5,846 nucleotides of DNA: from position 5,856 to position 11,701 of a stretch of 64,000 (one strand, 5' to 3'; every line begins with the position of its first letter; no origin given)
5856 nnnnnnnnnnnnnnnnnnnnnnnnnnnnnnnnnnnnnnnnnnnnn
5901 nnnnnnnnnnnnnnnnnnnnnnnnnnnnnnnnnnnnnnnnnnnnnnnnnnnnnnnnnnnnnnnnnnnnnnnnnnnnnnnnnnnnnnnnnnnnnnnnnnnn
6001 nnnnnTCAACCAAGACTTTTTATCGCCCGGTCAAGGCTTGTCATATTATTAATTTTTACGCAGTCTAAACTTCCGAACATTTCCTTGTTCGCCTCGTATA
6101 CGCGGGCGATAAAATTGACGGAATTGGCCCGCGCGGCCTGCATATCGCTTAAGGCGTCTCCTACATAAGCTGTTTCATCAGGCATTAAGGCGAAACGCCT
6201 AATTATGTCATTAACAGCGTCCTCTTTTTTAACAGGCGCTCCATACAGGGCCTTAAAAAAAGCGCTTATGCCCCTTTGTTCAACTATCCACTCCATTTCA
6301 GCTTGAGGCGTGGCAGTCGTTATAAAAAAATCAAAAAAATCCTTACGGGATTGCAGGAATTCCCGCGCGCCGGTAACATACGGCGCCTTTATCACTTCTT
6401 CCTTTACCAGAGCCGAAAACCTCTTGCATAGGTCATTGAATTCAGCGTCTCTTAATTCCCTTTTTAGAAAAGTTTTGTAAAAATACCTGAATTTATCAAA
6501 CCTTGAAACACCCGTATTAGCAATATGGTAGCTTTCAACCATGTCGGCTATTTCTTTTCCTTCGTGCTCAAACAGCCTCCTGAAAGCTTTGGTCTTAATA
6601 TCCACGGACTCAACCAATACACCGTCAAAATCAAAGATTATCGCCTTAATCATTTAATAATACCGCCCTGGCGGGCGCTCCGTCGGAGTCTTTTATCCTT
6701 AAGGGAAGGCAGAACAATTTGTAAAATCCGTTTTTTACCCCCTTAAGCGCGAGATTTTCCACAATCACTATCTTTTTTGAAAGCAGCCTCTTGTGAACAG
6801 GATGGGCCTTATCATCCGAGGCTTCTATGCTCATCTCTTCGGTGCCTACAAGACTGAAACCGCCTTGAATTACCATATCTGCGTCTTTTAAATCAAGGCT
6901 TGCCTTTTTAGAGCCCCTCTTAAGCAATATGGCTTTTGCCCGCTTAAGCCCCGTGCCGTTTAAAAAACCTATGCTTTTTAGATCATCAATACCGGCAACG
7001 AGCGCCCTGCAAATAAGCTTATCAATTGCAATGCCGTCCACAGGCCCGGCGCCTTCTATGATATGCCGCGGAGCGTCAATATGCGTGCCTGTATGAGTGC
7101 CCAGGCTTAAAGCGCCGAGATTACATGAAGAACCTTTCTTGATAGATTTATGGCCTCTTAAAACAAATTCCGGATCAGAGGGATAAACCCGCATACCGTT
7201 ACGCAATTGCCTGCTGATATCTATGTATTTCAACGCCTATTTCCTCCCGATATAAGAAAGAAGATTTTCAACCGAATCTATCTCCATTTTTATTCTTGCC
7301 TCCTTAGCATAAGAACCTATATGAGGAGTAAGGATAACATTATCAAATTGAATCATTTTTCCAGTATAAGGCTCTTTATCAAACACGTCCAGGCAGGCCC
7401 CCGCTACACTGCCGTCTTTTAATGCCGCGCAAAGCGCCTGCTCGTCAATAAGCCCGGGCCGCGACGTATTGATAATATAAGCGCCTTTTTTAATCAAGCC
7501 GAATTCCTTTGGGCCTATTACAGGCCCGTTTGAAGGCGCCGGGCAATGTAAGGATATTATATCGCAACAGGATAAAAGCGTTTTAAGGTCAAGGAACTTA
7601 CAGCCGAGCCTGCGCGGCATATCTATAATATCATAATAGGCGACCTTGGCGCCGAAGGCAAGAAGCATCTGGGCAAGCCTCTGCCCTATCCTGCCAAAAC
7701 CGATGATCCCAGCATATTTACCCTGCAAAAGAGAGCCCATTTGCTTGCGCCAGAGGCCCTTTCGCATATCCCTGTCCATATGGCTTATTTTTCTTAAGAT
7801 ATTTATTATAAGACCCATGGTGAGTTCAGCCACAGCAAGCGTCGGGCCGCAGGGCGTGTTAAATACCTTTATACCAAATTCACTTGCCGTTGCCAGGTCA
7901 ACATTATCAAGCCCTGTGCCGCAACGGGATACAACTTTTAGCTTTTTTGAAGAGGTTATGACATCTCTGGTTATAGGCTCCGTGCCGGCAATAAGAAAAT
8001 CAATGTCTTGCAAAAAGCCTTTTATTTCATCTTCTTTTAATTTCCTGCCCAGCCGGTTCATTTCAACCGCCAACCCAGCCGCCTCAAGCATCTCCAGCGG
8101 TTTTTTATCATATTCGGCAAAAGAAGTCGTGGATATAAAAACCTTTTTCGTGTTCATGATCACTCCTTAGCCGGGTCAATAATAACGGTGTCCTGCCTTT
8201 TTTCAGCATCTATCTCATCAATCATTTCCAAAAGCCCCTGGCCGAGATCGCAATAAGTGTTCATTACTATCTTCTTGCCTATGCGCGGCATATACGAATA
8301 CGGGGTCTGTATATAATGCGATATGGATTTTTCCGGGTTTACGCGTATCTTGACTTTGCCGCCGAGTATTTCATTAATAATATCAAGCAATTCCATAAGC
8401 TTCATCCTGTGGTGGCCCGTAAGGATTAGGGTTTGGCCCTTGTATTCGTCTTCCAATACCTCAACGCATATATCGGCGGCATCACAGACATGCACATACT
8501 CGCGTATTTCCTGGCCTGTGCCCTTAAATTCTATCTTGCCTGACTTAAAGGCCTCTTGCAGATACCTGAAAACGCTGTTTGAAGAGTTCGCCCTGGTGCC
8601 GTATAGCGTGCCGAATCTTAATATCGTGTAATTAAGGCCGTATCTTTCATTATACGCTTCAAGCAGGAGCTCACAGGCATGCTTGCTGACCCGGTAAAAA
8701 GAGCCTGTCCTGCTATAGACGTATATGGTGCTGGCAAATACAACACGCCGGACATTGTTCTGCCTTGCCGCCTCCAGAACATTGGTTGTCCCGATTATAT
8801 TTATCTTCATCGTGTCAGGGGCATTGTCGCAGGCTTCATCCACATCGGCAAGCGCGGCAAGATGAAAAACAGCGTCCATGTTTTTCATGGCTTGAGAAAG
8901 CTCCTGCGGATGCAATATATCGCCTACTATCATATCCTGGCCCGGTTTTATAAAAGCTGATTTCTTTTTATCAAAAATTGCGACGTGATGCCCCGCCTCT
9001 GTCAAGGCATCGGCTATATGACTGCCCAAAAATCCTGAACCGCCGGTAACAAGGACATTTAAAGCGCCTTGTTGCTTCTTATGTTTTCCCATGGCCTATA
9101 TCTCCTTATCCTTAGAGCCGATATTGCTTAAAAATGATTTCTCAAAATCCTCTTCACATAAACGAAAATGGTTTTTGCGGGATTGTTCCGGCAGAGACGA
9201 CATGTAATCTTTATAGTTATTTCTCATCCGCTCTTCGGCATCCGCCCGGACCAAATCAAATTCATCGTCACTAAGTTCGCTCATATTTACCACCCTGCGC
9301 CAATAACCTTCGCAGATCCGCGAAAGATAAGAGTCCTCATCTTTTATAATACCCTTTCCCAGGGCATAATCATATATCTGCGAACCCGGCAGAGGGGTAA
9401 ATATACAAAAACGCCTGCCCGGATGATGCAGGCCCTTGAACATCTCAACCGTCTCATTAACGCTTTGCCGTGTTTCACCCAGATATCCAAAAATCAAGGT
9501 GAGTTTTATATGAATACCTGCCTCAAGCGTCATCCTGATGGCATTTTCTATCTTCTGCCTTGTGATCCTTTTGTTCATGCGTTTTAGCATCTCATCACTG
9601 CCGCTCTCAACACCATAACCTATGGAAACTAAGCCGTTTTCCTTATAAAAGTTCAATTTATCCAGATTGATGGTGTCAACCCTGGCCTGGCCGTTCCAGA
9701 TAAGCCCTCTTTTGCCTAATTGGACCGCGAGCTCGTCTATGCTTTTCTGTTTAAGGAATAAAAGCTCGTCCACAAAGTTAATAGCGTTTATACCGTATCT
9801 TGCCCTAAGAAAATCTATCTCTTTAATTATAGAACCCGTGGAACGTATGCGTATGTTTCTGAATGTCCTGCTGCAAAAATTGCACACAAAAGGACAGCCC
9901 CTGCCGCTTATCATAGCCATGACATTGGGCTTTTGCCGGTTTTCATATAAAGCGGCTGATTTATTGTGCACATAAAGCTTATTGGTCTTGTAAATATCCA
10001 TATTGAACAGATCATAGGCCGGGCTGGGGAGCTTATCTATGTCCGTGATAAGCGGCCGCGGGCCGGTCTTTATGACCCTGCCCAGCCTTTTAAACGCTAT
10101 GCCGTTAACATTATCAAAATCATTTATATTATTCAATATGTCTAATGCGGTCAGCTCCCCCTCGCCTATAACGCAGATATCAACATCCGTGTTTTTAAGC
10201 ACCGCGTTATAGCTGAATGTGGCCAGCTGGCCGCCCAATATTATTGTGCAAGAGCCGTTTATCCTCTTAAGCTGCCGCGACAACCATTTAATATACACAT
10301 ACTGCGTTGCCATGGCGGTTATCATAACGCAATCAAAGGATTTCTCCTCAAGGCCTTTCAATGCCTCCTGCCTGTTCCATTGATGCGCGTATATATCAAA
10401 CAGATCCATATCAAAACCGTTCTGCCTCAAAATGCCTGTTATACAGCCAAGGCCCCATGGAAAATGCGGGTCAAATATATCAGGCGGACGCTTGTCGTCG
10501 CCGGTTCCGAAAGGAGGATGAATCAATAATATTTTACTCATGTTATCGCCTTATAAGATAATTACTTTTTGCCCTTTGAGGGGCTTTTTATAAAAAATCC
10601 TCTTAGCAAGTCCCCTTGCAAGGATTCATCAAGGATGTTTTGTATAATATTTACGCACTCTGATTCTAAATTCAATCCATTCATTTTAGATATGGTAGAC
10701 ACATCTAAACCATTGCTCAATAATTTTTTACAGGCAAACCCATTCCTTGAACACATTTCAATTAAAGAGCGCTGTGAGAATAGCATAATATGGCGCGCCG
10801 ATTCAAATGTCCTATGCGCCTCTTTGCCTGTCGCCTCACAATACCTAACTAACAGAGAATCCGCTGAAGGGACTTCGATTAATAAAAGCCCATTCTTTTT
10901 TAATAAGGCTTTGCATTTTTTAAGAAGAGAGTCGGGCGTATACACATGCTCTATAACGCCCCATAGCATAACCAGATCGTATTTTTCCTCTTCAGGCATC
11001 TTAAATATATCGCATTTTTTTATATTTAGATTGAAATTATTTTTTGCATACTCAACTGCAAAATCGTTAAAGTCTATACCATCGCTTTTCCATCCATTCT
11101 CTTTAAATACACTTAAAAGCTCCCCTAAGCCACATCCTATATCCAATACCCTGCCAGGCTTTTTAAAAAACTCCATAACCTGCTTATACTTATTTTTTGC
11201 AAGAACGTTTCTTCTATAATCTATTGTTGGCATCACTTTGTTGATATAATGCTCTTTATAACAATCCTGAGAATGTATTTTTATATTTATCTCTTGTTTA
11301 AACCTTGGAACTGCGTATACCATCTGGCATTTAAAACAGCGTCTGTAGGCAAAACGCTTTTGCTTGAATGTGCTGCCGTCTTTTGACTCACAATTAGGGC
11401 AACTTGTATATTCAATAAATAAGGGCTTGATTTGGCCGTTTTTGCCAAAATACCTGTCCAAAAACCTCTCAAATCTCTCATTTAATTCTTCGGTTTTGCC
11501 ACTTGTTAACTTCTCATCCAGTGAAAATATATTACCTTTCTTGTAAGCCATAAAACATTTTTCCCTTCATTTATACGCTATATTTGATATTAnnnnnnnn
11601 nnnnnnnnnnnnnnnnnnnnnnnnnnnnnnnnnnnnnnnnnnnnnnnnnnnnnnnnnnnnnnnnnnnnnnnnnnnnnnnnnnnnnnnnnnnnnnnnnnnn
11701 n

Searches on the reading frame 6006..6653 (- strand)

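Call 17: search_protein_families(library=pfam, proteins=[window:6006-6653:-])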
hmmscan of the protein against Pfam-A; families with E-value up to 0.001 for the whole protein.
window:6006-6653:- (215 aa): 3 families
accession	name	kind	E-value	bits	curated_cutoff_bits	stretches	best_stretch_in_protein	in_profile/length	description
PF13419.12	HAD_2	-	5e-20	72.8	23.8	1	5-183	1-177/178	Haloacid dehalogenase-like hydrolase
PF00702.32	Hydrolase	-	3.2e-14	54.2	26.4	1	2-176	1-189/191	haloacid dehalogenase-like hydrolase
PF12710.13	HAD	-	9.5e-09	36.4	27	1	5-175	1-189/189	haloacid dehalogenase-like hydrolase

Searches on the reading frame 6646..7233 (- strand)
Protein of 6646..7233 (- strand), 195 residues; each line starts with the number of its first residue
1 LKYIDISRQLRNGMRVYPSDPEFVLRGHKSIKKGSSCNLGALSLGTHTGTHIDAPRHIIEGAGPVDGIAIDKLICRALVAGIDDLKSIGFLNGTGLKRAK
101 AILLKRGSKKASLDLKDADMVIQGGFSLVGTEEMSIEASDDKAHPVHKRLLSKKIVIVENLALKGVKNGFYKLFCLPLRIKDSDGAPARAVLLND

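Call 17: search_protein_families(library=pfam, proteins=[window:6646-7233:-])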
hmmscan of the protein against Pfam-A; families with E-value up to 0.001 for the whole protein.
window:6646-7233:- (195 aa): 1 family
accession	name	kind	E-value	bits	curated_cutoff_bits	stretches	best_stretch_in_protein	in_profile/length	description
PF04199.19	Cyclase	-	3.3e-12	47.3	23.1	1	4-84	1-64/142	Putative cyclase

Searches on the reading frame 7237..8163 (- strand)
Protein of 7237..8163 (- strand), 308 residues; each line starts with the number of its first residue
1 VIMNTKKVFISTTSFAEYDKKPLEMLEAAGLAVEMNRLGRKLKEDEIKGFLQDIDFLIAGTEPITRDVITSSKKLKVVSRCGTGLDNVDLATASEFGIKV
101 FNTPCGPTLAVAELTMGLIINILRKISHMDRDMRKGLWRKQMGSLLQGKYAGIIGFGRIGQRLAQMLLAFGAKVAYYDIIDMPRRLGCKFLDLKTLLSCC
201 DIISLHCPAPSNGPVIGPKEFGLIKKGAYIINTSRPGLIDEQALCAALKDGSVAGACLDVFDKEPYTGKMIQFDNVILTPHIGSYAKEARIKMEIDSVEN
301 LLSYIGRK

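Call 17: search_protein_families(library=pfam, proteins=[window:7237-8163:-])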
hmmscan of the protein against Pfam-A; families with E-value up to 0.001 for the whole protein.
window:7237-8163:- (308 aa): 2 families
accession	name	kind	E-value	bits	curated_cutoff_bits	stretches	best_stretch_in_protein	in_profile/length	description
PF02826.25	2-Hacid_dh_C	-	6.3e-51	172.7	25.1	1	116-283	1-178/178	D-isomer specific 2-hydroxyacid dehydrogenase, NAD binding domain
PF00389.36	2-Hacid_dh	-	1.2e-23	83.7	24.6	1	19-306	8-125/134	D-isomer specific 2-hydroxyacid dehydrogenase, catalytic domain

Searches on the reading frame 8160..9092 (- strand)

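Call 5: search_protein_families(library=pfam, proteins=[window:8160-9092:-])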
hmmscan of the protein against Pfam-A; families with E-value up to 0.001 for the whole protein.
window:8160-9092:- (310 aa): 9 families
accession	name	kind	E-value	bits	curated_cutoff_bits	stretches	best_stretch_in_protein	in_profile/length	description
PF01370.27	Epimerase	-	8.1e-47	160.1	20.9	1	13-217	1-229/240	NAD dependent epimerase/dehydratase family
PF16363.11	GDP_Man_Dehyd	-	4.2e-29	102.5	27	1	14-252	1-275/332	GDP-mannose 4,6 dehydratase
PF02719.21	Polysacc_synt_2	-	5.6e-23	82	20.2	1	13-248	1-252/293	Polysaccharide biosynthesis protein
PF01073.25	3Beta_HSD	-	1.8e-22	80.1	22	1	14-125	1-119/280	3-beta hydroxysteroid dehydrogenase/isomerase family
PF13460.12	NAD_binding_10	-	2.4e-20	73.6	27.2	1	17-187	1-168/184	NAD(P)H-binding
PF04321.23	RmlD_sub_bind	-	3.8e-16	59.4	27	1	12-220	2-204/287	RmlD substrate binding domain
PF07993.18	NAD_binding_4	-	4.5e-14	52.7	20.1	1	60-127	77-142/258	Male sterility protein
PF05368.20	NmrA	-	1.5e-11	44.9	27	1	13-268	5-257/298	NmrA-like family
PF00106.31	adh_short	-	6.3e-05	23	26.6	1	13-147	3-163/195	short chain dehydrogenase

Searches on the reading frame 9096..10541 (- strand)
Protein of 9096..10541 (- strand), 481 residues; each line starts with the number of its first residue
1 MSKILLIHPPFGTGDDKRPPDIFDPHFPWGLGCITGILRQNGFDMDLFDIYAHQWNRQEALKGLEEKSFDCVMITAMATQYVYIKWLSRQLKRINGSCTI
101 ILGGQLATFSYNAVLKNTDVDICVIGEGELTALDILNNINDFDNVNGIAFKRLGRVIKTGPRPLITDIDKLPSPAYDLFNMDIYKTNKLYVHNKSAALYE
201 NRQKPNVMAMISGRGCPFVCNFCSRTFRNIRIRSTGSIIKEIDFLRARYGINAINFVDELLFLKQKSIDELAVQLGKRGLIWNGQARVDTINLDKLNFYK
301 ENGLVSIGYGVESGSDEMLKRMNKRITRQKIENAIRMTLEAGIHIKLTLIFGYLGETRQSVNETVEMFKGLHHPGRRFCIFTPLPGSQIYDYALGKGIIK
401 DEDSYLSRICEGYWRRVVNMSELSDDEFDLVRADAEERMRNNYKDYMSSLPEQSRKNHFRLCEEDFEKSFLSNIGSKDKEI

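Call 5: search_protein_families(library=pfam, proteins=[window:9096-10541:-])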
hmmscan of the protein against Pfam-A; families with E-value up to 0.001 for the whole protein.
window:9096-10541:- (481 aa): 2 families
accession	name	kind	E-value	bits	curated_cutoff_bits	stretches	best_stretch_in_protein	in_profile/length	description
PF04055.27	Radical_SAM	-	1.8e-19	70.9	29.5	1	210-367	1-165/166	Radical SAM superfamily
PF02310.24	B12-binding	-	5.8e-16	58.9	32.1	1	26-133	12-118/121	B12 binding domain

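Call 6: search_protein_families(library=ncbifam, proteins=[window:9096-10541:-])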
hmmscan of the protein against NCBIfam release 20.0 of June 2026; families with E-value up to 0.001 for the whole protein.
window:9096-10541:- (481 aa): 30 families (the best 25 are shown)
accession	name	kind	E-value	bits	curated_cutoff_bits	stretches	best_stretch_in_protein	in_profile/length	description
TIGR02026.1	BchE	equivalog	9.8e-46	156.6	481.35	1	3-405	1-399/497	magnesium-protoporphyrin IX monomethyl ester anaerobic oxidative cyclase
NF050148.1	rSAM_ApyD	equivalog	4.2e-41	141.1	750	1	65-391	71-391/645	RiPP biosynthesis radical SAM protein ApyD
TIGR03471.1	HpnJ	equivalog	3.5e-39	135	577.6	1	47-427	49-420/472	hopanoid biosynthesis associated radical SAM protein HpnJ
NF038361.1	rSAM_Sden_1168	equivalog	5.4e-34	117.7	575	1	63-404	135-484/560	Sden_1168 family B12-binding radical SAM P-methyltransferase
TIGR04072.2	rSAM_ladder_B12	equivalog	5.4e-31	107.7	360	2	202-408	175-387/443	lipid biosynthesis B12-binding/radical SAM protein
TIGR04014.1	B12_SAM_MJ_0865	equivalog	1.2e-28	100.1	360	1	29-431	12-392/434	methyl-coenzyme M reductase glutamine C-methyltransferase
TIGR04479.1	bcpD_PhpK_rSAM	subfamily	8.5e-27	93.7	600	1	34-368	78-406/504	PhpK family radical SAM P-methyltransferase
TIGR04013.1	B12_SAM_MJ_1487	hypoth_equivalog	1.7e-26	92.9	251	2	294-390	258-354/382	TIGR04013 family B12-binding domain/radical SAM domain-containing protein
TIGR04295.1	B12_rSAM_oligo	hypoth_equivalog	4.2e-26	91.6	400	1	24-333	21-322/422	TIGR04295 family B12-binding domain-containing radical SAM protein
TIGR03975.1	rSAM_ocin_1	subfamily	8.5e-25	87.3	281.85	1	61-373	121-432/606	RiPP maturation radical SAM C-methyltransferase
TIGR04385.1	B12_rSAM_cofa1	equivalog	3.9e-21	75.8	450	1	91-371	93-364/438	B12 lower ligand biosynthesis radical SAM protein BzaD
TIGR04367.1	HpnR_B12_rSAM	equivalog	7.8e-21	74.1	650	1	25-353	19-335/490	hopanoid C-3 methylase HpnR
NF033070.1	rSAM_AprD4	equivalog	1.8e-17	63.4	500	1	206-406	195-403/456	AprD4 family radical SAM diol-dehydratase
NF033712.0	B12_rSAM_KedN5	subfamily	4.3e-15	54.9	700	1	64-245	58-236/624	KedN5 family methylcobalamin-dependent radical SAM C-methyltransferase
NF040542.1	rSAM_RCCLKC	equivalog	2.2e-14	53.5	450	1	32-350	17-329/423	arsinothricin biosynthesis radical SAM protein ArsL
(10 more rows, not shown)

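Call 33: search_solved_structures(query=window:9096-10541:-, max_evalue=0.001)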
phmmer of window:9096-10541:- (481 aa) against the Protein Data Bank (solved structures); distinct sequences matched with E-value up to 0.001: 4.
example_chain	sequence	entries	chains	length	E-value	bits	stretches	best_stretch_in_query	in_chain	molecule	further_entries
9ccb_A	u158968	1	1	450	1.5e-15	60.2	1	28-404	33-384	Radical SAM core domain-containing protein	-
6fd2_B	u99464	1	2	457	2.2e-12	49.7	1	210-402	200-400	Putative apramycin biosynthetic oxidoreductase 4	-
9n1b_A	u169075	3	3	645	4.3e-05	25.7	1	22-177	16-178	Radical SAM protein | Radical SAM enzyme CysS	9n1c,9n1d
5ul2_A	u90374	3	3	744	0.00061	21.9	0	303-363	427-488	OxsB protein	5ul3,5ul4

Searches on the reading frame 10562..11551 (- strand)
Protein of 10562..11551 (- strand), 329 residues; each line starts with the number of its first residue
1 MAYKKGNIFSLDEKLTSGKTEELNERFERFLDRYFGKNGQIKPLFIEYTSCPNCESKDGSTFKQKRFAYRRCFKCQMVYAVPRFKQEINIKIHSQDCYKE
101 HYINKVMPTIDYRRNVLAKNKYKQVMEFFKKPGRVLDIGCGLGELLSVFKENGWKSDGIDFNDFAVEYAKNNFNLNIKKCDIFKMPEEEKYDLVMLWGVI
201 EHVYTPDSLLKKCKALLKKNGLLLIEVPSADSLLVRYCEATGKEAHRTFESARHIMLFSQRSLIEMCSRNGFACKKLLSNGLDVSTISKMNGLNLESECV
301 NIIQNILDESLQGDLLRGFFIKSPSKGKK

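Call 5: search_protein_families(library=pfam, proteins=[window:10562-11551:-])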
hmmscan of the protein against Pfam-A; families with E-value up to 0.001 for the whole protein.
window:10562-11551:- (329 aa): 9 families
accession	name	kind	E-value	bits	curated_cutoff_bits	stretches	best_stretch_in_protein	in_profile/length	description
PF13489.12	Methyltransf_23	-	1.3e-26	93.8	27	1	121-274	12-161/164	Methyltransferase domain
PF13847.12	Methyltransf_31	-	2.3e-17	63.5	27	1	132-234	4-118/145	Methyltransferase domain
PF08242.18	Methyltransf_12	-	4.4e-15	56.6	30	1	136-223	1-98/98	Methyltransferase domain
PF08241.18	Methyltransf_11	-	7e-14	52.7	21.2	1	136-225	1-95/95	Methyltransferase domain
PF13649.12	Methyltransf_25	-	1.3e-13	51.9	27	1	135-221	1-97/97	Methyltransferase domain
PF07021.18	MetW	-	7.1e-07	29.5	21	1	121-213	3-98/193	Methionine biosynthesis protein MetW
PF05175.20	MTS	-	9.2e-06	25.8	23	1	131-225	31-138/170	Methyltransferase small domain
PF06325.19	PrmA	-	0.0003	20.8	22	1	129-221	159-254/296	Ribosomal protein L11 methyltransferase (PrmA)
PF03848.20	TehB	-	0.00064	19.6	20.4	0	131-196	30-101/193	Tellurite resistance protein TehB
